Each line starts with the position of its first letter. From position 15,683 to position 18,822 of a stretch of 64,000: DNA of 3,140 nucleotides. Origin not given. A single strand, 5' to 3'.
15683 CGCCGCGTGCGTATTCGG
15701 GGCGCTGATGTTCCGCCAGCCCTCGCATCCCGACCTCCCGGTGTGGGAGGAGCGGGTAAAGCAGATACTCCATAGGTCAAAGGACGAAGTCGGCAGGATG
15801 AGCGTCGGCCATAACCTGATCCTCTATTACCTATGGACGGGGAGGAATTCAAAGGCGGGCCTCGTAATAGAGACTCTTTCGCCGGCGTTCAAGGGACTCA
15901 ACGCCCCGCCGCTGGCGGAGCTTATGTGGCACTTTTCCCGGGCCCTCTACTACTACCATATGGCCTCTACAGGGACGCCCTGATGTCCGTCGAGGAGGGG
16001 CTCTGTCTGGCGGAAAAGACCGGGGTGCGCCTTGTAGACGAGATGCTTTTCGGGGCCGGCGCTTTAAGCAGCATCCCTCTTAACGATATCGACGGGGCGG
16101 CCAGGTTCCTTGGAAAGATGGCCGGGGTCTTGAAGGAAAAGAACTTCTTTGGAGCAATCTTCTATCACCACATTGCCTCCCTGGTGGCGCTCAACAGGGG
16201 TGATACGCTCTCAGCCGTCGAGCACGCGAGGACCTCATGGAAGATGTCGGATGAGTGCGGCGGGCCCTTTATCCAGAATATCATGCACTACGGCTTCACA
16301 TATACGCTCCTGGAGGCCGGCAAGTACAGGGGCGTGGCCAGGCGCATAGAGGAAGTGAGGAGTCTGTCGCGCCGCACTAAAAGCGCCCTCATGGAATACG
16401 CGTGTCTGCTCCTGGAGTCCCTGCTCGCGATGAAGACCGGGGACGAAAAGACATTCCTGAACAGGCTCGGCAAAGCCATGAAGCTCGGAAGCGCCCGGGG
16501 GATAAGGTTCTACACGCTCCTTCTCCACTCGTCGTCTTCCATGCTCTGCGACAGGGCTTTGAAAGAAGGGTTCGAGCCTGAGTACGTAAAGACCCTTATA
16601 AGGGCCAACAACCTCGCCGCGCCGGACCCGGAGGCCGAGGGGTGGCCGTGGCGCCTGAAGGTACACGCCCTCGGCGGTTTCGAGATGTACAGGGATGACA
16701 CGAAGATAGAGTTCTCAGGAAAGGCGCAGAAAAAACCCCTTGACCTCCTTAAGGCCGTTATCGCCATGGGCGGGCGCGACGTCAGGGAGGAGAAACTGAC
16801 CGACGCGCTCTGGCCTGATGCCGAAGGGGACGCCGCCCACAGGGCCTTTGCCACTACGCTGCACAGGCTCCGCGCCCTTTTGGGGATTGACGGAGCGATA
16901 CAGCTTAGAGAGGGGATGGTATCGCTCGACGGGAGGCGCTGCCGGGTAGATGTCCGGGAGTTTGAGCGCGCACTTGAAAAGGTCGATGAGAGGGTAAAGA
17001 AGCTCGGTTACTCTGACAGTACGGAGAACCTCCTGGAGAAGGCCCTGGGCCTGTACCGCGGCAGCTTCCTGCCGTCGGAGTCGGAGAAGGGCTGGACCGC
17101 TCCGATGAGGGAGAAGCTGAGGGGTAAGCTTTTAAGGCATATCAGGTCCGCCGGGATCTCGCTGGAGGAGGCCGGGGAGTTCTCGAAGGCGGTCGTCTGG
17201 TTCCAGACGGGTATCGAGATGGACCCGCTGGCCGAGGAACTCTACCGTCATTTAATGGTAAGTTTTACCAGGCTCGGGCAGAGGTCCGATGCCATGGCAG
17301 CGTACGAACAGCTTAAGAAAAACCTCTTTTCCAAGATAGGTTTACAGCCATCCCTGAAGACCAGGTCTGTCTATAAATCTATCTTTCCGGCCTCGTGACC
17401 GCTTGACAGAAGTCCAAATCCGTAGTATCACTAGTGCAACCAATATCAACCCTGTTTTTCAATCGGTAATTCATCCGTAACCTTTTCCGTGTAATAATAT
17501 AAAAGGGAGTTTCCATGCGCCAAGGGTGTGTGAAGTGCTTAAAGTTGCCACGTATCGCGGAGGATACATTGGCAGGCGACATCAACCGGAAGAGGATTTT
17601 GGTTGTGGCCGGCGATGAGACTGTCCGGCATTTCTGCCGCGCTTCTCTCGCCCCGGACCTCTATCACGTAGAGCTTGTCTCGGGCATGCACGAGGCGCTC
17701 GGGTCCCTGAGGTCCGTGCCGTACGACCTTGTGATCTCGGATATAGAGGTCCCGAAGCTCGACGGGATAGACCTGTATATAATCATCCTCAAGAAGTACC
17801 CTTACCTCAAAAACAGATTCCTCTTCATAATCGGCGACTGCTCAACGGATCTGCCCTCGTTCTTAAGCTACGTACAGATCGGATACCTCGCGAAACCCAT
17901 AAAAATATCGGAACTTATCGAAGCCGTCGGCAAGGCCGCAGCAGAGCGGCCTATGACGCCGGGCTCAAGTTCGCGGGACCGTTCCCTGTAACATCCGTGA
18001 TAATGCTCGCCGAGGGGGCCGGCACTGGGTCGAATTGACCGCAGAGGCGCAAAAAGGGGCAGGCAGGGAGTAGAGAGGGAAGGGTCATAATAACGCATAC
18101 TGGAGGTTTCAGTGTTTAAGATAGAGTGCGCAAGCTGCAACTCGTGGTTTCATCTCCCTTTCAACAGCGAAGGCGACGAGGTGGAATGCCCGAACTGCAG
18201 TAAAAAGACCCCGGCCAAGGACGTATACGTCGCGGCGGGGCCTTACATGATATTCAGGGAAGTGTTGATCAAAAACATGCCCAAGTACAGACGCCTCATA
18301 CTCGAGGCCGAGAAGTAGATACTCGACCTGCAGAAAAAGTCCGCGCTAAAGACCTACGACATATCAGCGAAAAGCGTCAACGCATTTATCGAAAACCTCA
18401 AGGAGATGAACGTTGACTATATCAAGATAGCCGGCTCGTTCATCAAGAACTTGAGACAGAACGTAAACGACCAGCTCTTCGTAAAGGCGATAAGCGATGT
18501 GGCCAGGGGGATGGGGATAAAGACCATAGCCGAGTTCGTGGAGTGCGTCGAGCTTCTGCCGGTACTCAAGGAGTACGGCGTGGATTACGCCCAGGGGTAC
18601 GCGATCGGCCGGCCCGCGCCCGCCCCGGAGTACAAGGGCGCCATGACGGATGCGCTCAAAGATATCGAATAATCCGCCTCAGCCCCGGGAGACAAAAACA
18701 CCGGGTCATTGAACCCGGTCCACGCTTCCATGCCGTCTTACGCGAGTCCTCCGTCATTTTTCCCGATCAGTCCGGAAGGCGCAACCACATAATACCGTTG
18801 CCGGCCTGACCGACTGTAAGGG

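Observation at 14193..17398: A roughly 1070-aa STAND NTPase with a C-terminal SARP module, apparently split by a frameshift near 15950-15980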

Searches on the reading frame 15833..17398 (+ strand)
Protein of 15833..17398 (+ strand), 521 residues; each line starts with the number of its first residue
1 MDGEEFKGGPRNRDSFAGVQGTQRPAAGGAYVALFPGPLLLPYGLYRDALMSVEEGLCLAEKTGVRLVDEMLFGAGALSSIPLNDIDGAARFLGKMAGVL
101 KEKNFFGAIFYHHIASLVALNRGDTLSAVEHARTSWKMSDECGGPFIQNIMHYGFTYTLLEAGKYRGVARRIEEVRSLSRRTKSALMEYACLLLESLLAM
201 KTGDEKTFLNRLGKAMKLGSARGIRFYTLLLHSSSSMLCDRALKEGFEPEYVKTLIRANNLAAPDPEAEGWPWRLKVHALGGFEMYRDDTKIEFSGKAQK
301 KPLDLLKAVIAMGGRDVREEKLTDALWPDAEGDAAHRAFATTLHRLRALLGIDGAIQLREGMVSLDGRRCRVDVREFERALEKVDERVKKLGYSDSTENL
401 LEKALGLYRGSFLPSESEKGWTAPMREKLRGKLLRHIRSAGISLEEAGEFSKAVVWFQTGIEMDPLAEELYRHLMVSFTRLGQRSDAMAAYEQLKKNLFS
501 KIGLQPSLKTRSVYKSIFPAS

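Call 3: search_protein_families(library=pfam, proteins=[window:15833-17398:+], max_evalue=0.01)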
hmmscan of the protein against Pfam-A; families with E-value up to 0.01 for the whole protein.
window:15833-17398:+ (521 aa): 2 families
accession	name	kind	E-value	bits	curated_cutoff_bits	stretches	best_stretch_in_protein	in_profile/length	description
PF03704.23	BTAD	-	2.6e-21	77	22.1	1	372-517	1-145/146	Bacterial transcriptional activator domain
PF17874.7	TPR_MalT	-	9.2e-05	22.3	45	1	83-223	174-314/336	MalT-like TPR region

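Call 4: search_protein_families(library=ncbifam, proteins=[window:15833-17398:+], max_evalue=0.01)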
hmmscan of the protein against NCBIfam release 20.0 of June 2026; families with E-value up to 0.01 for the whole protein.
window:15833-17398:+ (521 aa): 3 families
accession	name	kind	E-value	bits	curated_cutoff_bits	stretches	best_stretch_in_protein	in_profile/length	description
NF053617.1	SARPRegAfsRStmc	equivalog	2.3e-13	49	1430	1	270-517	24-265/986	SARP-family global regulator AfsR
NF041231.1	BagI_FevR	exception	2.1e-07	30.6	500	1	288-518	4-233/315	AfsR/SARP family transcriptional regulator BagI/FevR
NF040959.1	MamA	equivalog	0.0026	17.2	200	0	440-493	43-96/204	magnetosome protein MamA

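Call 24: list_cluster_members(proteins=[P0002, window:15833-17395:+, window:15983-17395:+])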
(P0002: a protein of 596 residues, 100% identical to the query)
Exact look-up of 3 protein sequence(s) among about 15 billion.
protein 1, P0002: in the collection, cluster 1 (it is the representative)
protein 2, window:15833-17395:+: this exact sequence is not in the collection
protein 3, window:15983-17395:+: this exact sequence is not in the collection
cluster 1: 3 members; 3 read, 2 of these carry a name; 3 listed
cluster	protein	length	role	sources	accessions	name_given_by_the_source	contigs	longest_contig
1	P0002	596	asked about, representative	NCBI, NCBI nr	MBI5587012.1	MAG: hypothetical protein HY889_01445 [Deltaproteobacteria bacterium] | hypothetical protein [Deltaproteobacteria bacterium]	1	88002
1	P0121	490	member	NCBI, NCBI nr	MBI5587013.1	MAG: hypothetical protein HY889_01450 [Deltaproteobacteria bacterium] | hypothetical protein [Deltaproteobacteria bacterium]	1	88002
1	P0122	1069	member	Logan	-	-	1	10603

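Call 26: find_encoding_contigs(protein=P0122, flank=10000, max_places=6)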
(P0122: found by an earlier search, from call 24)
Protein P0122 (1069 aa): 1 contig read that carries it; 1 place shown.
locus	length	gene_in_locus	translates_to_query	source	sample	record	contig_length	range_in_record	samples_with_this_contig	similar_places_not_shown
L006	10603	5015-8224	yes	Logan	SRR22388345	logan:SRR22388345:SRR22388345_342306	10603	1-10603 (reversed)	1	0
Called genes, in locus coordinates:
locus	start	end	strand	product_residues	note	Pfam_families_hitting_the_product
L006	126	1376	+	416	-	PF16491:Peptidase_M48_N, PF01435:Peptidase_M48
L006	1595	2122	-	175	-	-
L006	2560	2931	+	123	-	PF00072:Response_reg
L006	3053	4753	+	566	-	PF07719:TPR_2 (faint)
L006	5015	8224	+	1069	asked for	PF24883:NPHP3_N (faint), PF25873:WHD_MalT, PF17874:TPR_MalT (weak), PF03704:BTAD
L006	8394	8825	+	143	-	PF00072:Response_reg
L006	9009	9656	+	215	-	PF07238:PilZ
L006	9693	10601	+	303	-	?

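Call 31: find_related_loci(query=P0122, collection=genome_contigs, flank=10000)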
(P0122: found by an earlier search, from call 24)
Query P0122 (1069 aa) in genome_contigs; peptide patterns used: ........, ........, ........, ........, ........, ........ (x = any residue, [..] = any of these).
178 stretches matched a pattern; 52 encode a relative of the query (tblastn E <= 1e-3); 52 distinct loci.
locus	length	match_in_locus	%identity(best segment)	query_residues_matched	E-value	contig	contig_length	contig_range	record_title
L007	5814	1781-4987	37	1-1065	0e+0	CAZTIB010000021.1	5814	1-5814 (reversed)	MAG TPA_asm: uncultured Chromatiaceae bacterium isolate binchicken_co231_217 genome assembly, contig: k141_1075927, whol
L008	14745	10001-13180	37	9-1066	0e+0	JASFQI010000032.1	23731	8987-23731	MAG: Desulfobacteraceae bacterium isolate D0819S20remetaG_Bin_281 D0819S20remetaG_FD_scaffold_254_c1, whole genome shotg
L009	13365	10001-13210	35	3-1065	0e+0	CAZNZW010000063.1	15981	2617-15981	MAG TPA_asm: uncultured Desulfobacterales bacterium isolate binchicken_co67_137 genome assembly, contig: NODE_3739_lengt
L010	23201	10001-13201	35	5-1066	0e+0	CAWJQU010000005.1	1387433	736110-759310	MAG: uncultured delta proteobacterium isolate MFD03804.bin.2.191 genome assembly, contig: contig_45557, whole genome sho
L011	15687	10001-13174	36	7-1064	0e+0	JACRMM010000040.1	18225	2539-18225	MAG: Deltaproteobacteria bacterium isolate NC_groundwater_1907_Pr3_S2p5_68_52 SR2-18-S2p5_coassembly_scaffold_193239, wh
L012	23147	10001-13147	35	1-1055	0e+0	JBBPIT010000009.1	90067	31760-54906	MAG: Pseudomonadota bacterium isolate BPF1-28-30_bin_3 NODE_29_length_90067_cov_19.259488, whole genome shotgun sequence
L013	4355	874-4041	34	5-1065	0e+0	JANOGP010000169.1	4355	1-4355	MAG: Betaproteobacteria bacterium isolate SOY_64_metabat_149_sub SOY_64_k141_3339173, whole genome shotgun sequence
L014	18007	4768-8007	33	1-1065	6e-180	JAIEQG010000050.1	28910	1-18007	MAG: Burkholderiales bacterium isolate co.spades.DASTOOL.2.5kb_123 c_000000440109, whole genome shotgun sequence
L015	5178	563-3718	33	9-1065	5e-179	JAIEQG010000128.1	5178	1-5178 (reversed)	MAG: Burkholderiales bacterium isolate co.spades.DASTOOL.2.5kb_123 c_000000403471, whole genome shotgun sequence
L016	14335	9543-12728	32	1-1065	5e-171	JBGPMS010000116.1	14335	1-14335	MAG: Gammaproteobacteria bacterium isolate OBJ_0618_7090110_232 k141_6297002_length_14335_cov_16.7195, whole genome shot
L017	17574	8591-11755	33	5-1065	7e-170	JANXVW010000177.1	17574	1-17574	MAG: Betaproteobacteria bacterium isolate GL140_1_metabat_206_sub GL140_1_k141_39232, whole genome shotgun sequence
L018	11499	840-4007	34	4-1065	1e-175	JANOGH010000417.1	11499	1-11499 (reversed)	MAG: Betaproteobacteria bacterium isolate SOY_64_metabat_231_sub SOY_64_k141_93387, whole genome shotgun sequence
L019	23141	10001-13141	33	9-1065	1e-166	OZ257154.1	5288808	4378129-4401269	MAG: Burkholderiales bacterium isolate 5a1f4b7f-29eb-4d11-b998-9e1cb223b6c6 genome assembly, chromosome: 1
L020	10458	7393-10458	33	5-1044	4e-165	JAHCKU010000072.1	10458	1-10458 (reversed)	MAG: Burkholderiales bacterium isolate TGS_PRO36 PRO36_72, whole genome shotgun sequence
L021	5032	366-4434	33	5-1065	1e-168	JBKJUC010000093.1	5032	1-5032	MAG: Burkholderiales bacterium isolate ant_bin.647 k117_733950, whole genome shotgun sequence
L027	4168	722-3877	31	2-1066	6e-151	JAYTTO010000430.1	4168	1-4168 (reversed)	MAG: Betaproteobacteria bacterium isolate GFS_541 GFS_541_429, whole genome shotgun sequence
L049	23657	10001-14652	36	8-1066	0e+0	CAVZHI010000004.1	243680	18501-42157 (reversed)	MAG: uncultured beta proteobacterium isolate MFD04651.bin.2.88 genome assembly, contig: contig_15874, whole genome shotg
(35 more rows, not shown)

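Call 41: search_protein_families(library=pfam, proteins=[P0122], max_evalue=1)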
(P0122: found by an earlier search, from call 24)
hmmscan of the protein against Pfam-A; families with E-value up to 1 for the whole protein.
P0122 (1069 aa): 14 families
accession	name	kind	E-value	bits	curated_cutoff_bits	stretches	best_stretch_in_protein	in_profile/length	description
PF03704.23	BTAD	-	4e-20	73.1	22.1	1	920-1065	1-145/146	Bacterial transcriptional activator domain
PF17874.7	TPR_MalT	-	4.6e-06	26.6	45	1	579-771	123-314/336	MalT-like TPR region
PF24883.2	NPHP3_N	-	2e-05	25.3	24.8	1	20-80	6-69/164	Nephrocystin 3, N-terminal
PF07719.23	TPR_2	-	2.5e-05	24.5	27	0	989-1013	8-32/34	Tetratricopeptide repeat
PF13191.12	AAA_16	-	4e-05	24.6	32.6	1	24-138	10-144/167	AAA ATPase domain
PF13401.12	AAA_22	-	0.0013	19.5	27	1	35-138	4-96/130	AAA domain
PF00515.34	TPR_1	-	0.0051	17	27.8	0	989-1013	8-32/34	Tetratricopeptide repeat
PF13245.12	AAA_19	-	0.097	13.3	25.1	0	35-58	10-33/134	AAA domain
PF13414.12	TPR_11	-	0.12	12.6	26.8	1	995-1022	7-34/42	TPR repeat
PF20720.3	nSTAND3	-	0.15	12.2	27.2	1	31-53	12-34/155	Novel STAND NTPase 3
PF00486.34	Trans_reg_C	-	0.16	12.5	26.2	1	848-899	8-58/77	Transcriptional regulatory protein, C terminal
PF06745.19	ATPase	-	0.16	11.7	26.6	1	32-58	15-41/231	KaiC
PF17862.7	AAA_lid_3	-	0.17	12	27.2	1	332-351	8-27/45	AAA+ lid domain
PF02492.25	cobW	-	0.31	11.1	20.7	1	39-59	3-23/180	CobW/HypB/UreG, nucleotide-binding domain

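Call 42: search_protein_families(library=padloc, proteins=[P0122], max_evalue=0.001)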
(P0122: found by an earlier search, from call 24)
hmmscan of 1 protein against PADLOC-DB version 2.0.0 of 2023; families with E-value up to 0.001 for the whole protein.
P0122 (1069 aa): 0 families

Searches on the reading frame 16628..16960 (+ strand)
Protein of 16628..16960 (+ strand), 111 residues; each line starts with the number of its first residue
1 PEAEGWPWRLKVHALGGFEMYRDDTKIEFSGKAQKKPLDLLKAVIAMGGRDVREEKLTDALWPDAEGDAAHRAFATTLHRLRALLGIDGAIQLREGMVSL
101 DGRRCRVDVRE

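Call 41: search_protein_families(library=pfam, proteins=[window:16628-16960:+], max_evalue=1)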
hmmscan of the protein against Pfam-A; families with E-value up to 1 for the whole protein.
window:16628-16960:+ (111 aa): 1 family
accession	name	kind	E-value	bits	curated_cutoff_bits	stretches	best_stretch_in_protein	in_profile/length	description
PF00486.34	Trans_reg_C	-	0.0026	18.2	26.2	1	34-89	7-61/77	Transcriptional regulatory protein, C terminal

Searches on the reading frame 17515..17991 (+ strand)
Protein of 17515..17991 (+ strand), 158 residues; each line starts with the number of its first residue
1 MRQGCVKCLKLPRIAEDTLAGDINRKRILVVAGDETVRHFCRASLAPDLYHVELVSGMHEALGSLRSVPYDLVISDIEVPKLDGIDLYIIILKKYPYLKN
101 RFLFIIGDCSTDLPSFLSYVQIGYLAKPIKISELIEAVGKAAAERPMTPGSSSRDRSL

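Call 21: search_protein_families(library=pfam, proteins=[window:17515-17991:+], max_evalue=0.01)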
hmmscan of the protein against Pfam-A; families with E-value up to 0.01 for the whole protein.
window:17515-17991:+ (158 aa): 1 family
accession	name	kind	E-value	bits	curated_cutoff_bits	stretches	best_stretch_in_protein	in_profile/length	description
PF00072.30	Response_reg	-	6.1e-11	42.9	30.2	1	28-138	1-110/111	Response regulator receiver domain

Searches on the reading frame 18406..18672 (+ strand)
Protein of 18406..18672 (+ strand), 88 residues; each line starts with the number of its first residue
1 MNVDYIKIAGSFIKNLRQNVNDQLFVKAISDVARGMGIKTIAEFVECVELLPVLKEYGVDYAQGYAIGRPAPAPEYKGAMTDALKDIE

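Call 21: search_protein_families(library=pfam, proteins=[window:18406-18672:+], max_evalue=0.01)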
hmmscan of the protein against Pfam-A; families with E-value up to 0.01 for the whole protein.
window:18406-18672:+ (88 aa): 1 family
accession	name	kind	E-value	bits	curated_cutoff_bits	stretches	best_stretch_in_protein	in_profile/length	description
PF00563.25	EAL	-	1.6e-19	70.7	31.3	1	2-70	168-236/236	EAL domain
